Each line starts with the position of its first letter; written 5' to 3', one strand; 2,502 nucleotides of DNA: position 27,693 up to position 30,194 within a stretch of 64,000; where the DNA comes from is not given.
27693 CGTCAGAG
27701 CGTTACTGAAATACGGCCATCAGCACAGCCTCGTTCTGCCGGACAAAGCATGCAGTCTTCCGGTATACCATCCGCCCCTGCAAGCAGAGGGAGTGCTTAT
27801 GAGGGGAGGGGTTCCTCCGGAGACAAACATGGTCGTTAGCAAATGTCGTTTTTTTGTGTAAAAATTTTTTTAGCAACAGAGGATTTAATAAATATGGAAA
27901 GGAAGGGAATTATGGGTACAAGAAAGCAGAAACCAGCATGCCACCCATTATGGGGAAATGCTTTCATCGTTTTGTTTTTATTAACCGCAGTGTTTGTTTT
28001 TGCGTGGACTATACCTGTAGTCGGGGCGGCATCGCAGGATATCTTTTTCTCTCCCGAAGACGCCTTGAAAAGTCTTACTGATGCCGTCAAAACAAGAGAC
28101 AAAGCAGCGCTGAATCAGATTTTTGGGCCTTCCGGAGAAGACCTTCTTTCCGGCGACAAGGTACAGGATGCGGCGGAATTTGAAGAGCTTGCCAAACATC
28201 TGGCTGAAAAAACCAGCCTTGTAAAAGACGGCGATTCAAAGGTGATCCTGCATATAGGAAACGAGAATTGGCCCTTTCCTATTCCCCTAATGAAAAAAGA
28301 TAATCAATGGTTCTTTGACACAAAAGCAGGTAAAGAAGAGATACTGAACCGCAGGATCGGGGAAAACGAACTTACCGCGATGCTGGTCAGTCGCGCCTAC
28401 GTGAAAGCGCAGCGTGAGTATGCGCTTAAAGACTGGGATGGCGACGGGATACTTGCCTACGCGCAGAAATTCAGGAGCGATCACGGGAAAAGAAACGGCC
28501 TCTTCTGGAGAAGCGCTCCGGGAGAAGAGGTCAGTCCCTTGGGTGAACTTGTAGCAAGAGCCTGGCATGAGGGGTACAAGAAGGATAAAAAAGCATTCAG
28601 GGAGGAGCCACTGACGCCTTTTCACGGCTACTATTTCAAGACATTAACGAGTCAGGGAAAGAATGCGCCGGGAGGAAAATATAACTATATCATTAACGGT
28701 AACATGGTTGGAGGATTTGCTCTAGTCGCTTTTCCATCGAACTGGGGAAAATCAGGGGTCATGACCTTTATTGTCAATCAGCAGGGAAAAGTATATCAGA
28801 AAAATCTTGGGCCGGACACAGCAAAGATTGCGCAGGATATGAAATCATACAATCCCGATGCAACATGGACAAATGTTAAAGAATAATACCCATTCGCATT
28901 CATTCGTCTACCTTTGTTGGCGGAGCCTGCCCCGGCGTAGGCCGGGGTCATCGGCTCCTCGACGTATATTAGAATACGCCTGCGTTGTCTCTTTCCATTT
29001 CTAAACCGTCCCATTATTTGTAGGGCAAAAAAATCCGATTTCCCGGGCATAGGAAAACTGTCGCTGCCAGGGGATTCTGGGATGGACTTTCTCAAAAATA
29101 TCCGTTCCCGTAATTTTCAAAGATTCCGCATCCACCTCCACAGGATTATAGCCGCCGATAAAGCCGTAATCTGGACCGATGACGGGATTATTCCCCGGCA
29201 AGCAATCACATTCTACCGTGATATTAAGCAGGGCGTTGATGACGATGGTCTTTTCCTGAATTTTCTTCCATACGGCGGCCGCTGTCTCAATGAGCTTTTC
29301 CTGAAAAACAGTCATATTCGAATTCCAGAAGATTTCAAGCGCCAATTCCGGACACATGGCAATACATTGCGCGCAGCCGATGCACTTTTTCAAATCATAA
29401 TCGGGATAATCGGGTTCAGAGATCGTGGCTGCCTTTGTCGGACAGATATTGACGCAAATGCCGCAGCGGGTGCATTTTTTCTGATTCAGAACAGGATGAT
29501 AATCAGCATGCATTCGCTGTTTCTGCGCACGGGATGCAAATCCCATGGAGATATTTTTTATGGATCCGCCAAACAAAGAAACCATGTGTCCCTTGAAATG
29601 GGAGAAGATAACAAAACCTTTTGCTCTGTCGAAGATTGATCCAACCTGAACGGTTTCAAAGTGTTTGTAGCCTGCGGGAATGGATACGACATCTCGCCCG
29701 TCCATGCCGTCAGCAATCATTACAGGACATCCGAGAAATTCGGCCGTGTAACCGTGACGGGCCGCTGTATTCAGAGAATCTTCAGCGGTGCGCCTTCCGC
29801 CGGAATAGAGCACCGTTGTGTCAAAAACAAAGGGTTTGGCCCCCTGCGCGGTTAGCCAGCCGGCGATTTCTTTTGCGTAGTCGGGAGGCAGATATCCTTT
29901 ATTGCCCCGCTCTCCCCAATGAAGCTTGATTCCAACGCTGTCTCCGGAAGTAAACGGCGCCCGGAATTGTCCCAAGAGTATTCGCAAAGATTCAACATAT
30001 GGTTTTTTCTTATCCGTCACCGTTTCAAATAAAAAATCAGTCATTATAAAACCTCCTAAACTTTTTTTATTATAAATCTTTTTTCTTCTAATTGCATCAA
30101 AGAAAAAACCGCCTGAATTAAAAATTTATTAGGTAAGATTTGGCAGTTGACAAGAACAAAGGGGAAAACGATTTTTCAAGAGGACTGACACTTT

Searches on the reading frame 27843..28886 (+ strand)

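Call 49: search_protein_families(library=pfam, proteins=[window:27843-28886:+], max_evalue=0.00001)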
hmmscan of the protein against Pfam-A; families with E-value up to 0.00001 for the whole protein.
window:27843-28886:+ (347 aa): 1 family
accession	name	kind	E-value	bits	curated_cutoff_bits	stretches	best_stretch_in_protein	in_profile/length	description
PF11453.13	DUF2950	-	8.5e-111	369.9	20.2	1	65-345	1-274/274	Protein of unknown function (DUF2950)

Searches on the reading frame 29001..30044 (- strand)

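Call 50: search_protein_families(library=pfam, proteins=[window:29001-30044:-], max_evalue=0.00001)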
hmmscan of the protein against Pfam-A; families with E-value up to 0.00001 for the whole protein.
window:29001-30044:- (347 aa): 11 families
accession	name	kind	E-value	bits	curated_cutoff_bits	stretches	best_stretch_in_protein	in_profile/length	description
PF04015.17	DUF362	-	1.5e-37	130.1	24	1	37-306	1-196/200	Domain of unknown function (DUF362)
PF00037.32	Fer4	-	1.5e-10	40.9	21.1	1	185-205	2-22/24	4Fe-4S binding domain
PF12797.12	Fer4_2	-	1.2e-09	38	24.5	0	182-203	1-22/22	4Fe-4S binding domain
PF13237.11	Fer4_10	-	1.4e-09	38.1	25.5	1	184-232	2-53/53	4Fe-4S dicluster domain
PF12838.12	Fer4_7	-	5.8e-09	36.7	27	1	190-233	1-50/52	4Fe-4S dicluster domain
PF12837.12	Fer4_6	-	1.2e-08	34.9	25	0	187-205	5-23/24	4Fe-4S binding domain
PF13187.11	Fer4_9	-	5.5e-08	33.1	27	1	190-233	1-49/52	4Fe-4S dicluster domain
PF13484.11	Fer4_16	-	4.9e-07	30.9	30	0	190-207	1-18/66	4Fe-4S double cluster binding domain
PF14697.11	Fer4_21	-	2.9e-06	27.7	35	0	181-204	32-54/59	4Fe-4S dicluster domain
PF12800.12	Fer4_4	-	3.1e-06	27.5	24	0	189-203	2-16/17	4Fe-4S binding domain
PF13534.11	Fer4_17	-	9.3e-06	26.5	22.2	0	190-212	1-23/61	4Fe-4S dicluster domain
